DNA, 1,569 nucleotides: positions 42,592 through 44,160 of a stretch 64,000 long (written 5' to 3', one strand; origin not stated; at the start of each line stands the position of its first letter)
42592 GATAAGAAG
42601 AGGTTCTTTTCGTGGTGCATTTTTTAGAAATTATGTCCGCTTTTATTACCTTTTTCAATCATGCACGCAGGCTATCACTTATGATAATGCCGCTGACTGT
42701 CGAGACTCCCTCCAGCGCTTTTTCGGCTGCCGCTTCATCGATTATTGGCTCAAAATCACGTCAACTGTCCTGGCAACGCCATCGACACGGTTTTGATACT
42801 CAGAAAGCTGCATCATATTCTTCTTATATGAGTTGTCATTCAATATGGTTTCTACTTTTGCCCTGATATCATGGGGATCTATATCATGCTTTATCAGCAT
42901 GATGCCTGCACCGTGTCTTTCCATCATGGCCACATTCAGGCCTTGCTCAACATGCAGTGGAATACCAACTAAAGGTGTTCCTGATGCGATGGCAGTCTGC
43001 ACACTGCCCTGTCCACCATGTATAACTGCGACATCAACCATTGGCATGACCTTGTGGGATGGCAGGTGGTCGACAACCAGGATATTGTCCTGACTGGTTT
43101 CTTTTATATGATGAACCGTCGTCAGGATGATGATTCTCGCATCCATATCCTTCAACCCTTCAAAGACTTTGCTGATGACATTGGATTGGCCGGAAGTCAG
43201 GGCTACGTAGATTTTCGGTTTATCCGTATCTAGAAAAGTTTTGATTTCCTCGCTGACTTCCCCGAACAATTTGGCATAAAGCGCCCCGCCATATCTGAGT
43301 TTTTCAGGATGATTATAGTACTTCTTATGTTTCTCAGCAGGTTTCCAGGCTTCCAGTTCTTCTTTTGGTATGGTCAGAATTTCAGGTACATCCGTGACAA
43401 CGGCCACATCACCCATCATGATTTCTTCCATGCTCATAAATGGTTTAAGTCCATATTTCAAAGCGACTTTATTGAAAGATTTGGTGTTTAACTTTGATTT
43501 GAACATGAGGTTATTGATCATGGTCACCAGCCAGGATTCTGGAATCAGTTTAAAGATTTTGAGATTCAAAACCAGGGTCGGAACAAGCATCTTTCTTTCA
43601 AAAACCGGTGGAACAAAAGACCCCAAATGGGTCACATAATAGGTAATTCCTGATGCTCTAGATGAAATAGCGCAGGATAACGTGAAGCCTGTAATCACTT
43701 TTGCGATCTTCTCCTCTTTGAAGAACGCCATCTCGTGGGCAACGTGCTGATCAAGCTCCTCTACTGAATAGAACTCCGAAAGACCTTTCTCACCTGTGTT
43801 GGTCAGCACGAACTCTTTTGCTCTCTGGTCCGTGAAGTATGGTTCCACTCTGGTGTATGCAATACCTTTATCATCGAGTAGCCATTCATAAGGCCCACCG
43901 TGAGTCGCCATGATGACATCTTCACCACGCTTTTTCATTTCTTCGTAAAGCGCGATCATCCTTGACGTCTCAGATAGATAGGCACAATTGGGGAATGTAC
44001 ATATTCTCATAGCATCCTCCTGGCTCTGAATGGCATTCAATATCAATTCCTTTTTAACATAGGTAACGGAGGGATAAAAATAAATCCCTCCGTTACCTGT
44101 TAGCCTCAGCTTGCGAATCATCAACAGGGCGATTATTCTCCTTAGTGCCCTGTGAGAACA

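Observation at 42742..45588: PilZ (c-di-GMP receptor) domain fused to a class I terpene-synthase-like domain, divergently paired with a GT1 glycosyltransferase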

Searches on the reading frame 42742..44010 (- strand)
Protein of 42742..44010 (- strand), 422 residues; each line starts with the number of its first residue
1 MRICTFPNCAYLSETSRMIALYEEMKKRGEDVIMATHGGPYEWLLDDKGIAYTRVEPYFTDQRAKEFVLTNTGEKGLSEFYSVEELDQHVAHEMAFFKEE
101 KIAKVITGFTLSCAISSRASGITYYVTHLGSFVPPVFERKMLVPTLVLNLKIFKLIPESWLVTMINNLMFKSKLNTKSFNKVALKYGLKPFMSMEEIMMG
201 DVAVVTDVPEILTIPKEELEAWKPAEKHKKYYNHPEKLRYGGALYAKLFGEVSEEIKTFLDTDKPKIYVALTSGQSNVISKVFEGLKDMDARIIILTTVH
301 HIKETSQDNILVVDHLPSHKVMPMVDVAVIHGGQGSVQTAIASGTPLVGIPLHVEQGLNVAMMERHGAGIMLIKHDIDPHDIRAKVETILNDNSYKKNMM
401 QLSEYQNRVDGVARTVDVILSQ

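Call 3: search_protein_families(library=pfam, proteins=[window:42742-44010:-], max_evalue=1)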
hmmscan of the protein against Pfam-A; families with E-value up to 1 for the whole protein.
window:42742-44010:- (422 aa): 4 families
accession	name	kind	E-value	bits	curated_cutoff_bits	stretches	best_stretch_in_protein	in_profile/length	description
PF00201.24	UDPGT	-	3.5e-19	69.4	19.5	1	304-404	318-420/499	UDP-glucoronosyl and UDP-glucosyl transferase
PF06722.18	EryCIII-like_C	-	3.7e-18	66.3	31.7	1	281-404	2-127/145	Erythromycin biosynthesis protein CIII-like, C-terminal domain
PF04101.22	Glyco_tran_28_C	-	1.2e-08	35.7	22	1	309-403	55-154/166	Glycosyltransferase family 28 C-terminal domain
PF13528.12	Glyco_trans_1_3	-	0.016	14.8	25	1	255-384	185-316/322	Glycosyl transferase family 1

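Call 4: search_protein_families(library=ncbifam, proteins=[window:42742-44010:-], max_evalue=1)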
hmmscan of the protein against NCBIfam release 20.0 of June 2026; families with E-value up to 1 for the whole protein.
window:42742-44010:- (422 aa): 10 families
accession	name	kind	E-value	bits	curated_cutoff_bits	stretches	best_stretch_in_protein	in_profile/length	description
TIGR04516.1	glycosyl_450act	subfamily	2e-19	70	440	1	274-405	263-396/418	activator-dependent family glycosyltransferase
TIGR01426.2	MGT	subfamily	8.6e-19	67.8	260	1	263-420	225-388/393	macrolide family glycosyltransferase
NF033129.1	macro_glyco_Mgt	subfamily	1.9e-10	40.3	700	1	307-419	276-388/393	macrolide-inactivating glycosyltransferase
TIGR01133.1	murG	equivalog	0.00024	20.2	250.25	1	280-404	203-338/353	undecaprenyldiphospho-muramoylpentapeptide beta-N-acetylglucosaminyltransferase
NF046028.1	GluronsyltaseWelK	equivalog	0.0021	17.2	400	1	290-357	196-266/319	beta-1,4-glucuronosyltransferase WelK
TIGR03201.1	dearomat_had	equivalog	0.0048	16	338.65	1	329-414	173-257/349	6-hydroxycyclohex-1-ene-1-carbonyl-CoA dehydrogenase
NF000362.1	self_GT_OleI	exception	0.0061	15.8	700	1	309-415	306-411/424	OleI family self-immunity macrolide glycosyltransferase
TIGR00661.1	MJ1255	subfamily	0.0078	15.5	195.9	1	276-377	197-302/321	MJ1255/VC2487 family glycosyltransferase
NF047625.1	AcylSulfactDhSauS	equivalog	0.008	15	600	1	266-350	122-210/464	acylating sulfoacetaldehyde dehydrogenase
NF004394.0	PRK05751.1-5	equivalog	0.012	15.5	181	1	252-328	24-100/156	protein-export chaperone SecB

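Call 41: list_cluster_members(proteins=[P0001, window:42742-44010:-, window:54632-56971:+, window:40632-41696:+, P0004, P0011, P0014])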
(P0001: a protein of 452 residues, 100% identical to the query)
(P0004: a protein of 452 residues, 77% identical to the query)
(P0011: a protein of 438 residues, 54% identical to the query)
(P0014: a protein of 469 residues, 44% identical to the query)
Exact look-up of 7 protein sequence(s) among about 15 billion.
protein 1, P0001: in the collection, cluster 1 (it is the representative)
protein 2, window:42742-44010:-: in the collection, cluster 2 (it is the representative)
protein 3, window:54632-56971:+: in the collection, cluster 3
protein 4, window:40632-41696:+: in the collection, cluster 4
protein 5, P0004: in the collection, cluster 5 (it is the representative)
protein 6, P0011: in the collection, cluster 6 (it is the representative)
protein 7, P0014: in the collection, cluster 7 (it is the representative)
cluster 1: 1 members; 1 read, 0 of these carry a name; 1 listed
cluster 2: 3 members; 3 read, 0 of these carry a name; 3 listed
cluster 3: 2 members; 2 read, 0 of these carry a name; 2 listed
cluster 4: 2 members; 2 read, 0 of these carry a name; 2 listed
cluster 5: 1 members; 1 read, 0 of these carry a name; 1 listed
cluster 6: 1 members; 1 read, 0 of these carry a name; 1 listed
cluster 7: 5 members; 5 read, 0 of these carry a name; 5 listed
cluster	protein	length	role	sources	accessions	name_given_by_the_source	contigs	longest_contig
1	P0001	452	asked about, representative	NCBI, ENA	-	-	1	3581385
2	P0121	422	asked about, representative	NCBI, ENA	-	-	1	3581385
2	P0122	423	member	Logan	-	-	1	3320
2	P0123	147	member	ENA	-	-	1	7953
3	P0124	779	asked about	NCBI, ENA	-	-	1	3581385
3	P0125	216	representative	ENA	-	-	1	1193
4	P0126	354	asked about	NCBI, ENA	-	-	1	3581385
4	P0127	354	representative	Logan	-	-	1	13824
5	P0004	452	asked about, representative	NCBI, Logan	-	-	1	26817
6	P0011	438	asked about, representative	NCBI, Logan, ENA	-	-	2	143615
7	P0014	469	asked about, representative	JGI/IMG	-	-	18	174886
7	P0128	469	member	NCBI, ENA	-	-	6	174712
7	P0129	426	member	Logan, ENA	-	-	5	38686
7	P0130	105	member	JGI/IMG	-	-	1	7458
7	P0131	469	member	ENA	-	-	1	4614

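Call 43: find_homologous_proteins(query=window:42742-44010:-)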
Query window:42742-44010:- (422 aa): 580 proteins with E <= 0.001 among 3529 candidates; the best 120 are listed.
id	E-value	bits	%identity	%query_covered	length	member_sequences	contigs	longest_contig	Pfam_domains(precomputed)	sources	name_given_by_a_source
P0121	6.2e-281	949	100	100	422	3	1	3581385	PF00201.25,PF04101.23,PF06722.19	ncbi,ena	-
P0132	5.8e-242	821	85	100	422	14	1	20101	PF00201.25,PF04101.23,PF06722.19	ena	-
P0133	2.8e-216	736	74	100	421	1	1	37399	PF00201.25,PF04101.23,PF06722.19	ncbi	-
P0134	2.3e-215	733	74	100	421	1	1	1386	PF00201.25,PF04101.23,PF06722.19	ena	-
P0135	5.5e-215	732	75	100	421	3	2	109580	PF00201.25,PF04101.23,PF06722.19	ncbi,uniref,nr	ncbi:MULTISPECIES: glycosyltransferase [Psychrilyobacter]|uniref:Erythromycin biosynthesis protein C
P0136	1.0e-214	731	74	100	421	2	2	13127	PF00201.25,PF04101.23,PF06722.19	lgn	-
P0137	3.0e-212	723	75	100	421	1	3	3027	PF00201.25,PF04101.23,PF06722.19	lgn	-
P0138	1.9e-210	717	73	99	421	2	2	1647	PF00201.25,PF04101.23,PF06722.19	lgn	-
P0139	1.3e-206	704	71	100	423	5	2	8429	PF00201.25,PF06722.19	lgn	-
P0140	6.2e-203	692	69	100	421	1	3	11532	PF00201.25,PF04101.23,PF06722.19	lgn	-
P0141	7.6e-201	685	69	100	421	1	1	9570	PF00201.25,PF04101.23,PF06722.19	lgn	-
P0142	2.7e-200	683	70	100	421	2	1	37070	PF00201.25,PF04101.23,PF06722.19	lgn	-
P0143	3.5e-200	683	69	100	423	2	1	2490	PF00201.25,PF04101.23,PF06722.19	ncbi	-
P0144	4.2e-200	683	69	100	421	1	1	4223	PF00201.25,PF04101.23,PF06722.19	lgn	-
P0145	9.1e-197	672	69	99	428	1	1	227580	PF00201.25,PF04101.23,PF06722.19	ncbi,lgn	-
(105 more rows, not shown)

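Call 44: find_encoding_contigs(protein=P0132, flank=6000, max_places=2)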
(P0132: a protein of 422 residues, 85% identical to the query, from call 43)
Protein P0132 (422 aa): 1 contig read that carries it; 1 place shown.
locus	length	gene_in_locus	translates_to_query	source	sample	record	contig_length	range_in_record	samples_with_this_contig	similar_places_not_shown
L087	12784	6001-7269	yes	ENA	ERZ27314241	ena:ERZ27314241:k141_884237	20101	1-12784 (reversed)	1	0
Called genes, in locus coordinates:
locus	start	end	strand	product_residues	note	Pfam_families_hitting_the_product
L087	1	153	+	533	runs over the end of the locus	PF00004:AAA, PF17862:AAA_lid_3 (weak)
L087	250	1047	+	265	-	PF03781:FGE-sulfatase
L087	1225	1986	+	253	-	PF03781:FGE-sulfatase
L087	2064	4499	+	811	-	PF00069:Pkinase, PF07714:PK_Tyr_Ser-Thr, PF17667:Pkinase_fungal (faint), PF00004:AAA, PF17862:AAA_lid_3 (weak)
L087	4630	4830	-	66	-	PF13602:ADH_zinc_N_2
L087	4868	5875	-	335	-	-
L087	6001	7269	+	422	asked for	PF00201:UDPGT, PF06722:EryCIII-like_C, PF04101:Glyco_tran_28_C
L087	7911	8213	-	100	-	-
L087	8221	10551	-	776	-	-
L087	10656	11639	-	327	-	PF08357:SEFIR, PF13676:TIR_2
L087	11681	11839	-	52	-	-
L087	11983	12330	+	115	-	PF12728:HTH_17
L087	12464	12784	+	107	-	?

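Call 45: find_encoding_contigs(protein=P0135, flank=6000, max_places=2)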
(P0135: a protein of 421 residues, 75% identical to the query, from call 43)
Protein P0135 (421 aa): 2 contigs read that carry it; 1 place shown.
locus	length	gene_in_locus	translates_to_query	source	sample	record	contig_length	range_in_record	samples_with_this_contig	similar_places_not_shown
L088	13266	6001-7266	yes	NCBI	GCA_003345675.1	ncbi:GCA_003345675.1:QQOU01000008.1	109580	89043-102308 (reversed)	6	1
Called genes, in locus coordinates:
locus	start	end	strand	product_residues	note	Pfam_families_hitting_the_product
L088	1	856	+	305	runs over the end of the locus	PF04960:Glutaminase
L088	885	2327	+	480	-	PF01235:Na_Ala_symp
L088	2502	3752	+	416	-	PF02518:HATPase_c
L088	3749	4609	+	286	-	PF00072:Response_reg, PF08664:YcbB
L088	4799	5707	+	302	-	PF00989:PAS, PF08448:PAS_4, PF13426:PAS_9 (weak), PF00990:GGDEF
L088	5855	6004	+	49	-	-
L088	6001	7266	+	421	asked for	PF00201:UDPGT, PF04101:Glyco_tran_28_C, PF06722:EryCIII-like_C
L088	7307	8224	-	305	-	PF01975:SurE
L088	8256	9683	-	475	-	PF00232:Glyco_hydro_1, PF00150:Cellulase (faint)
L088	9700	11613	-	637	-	-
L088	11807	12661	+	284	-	PF21205:Rep3_C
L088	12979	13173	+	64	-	-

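Call 46: find_encoding_contigs(protein=P0133, flank=6000, max_places=2)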
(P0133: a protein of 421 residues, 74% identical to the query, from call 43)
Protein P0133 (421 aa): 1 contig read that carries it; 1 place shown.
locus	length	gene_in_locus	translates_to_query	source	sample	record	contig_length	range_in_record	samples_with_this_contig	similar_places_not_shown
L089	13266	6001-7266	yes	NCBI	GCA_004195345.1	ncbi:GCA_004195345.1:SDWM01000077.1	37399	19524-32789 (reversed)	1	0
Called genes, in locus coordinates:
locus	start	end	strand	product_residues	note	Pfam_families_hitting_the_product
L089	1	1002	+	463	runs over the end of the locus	PF07670:Gate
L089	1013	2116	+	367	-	PF01210:NAD_Gly3P_dh_N (weak), PF02317:Octopine_DH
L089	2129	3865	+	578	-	PF00158:Sigma54_activat, PF14532:Sigma54_activ_2, PF07724:AAA_2 (weak), PF07728:AAA_5 (weak), PF25601:AAA_lid_14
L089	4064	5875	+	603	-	PF20969:MASE11 (weak), PF00989:PAS (weak), PF08448:PAS_4, PF13426:PAS_9, PF00512:HisKA (weak), PF02518:HATPase_c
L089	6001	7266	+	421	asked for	PF00201:UDPGT, PF04101:Glyco_tran_28_C, PF06722:EryCIII-like_C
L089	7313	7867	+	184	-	-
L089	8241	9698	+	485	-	PF02743:dCache_1, PF22673:MCP-like_PDC_1, PF08269:dCache_2 (weak), PF00990:GGDEF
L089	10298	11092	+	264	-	PF00873:ACR_tran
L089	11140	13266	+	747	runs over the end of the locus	PF00873:ACR_tran, PF03176:MMPL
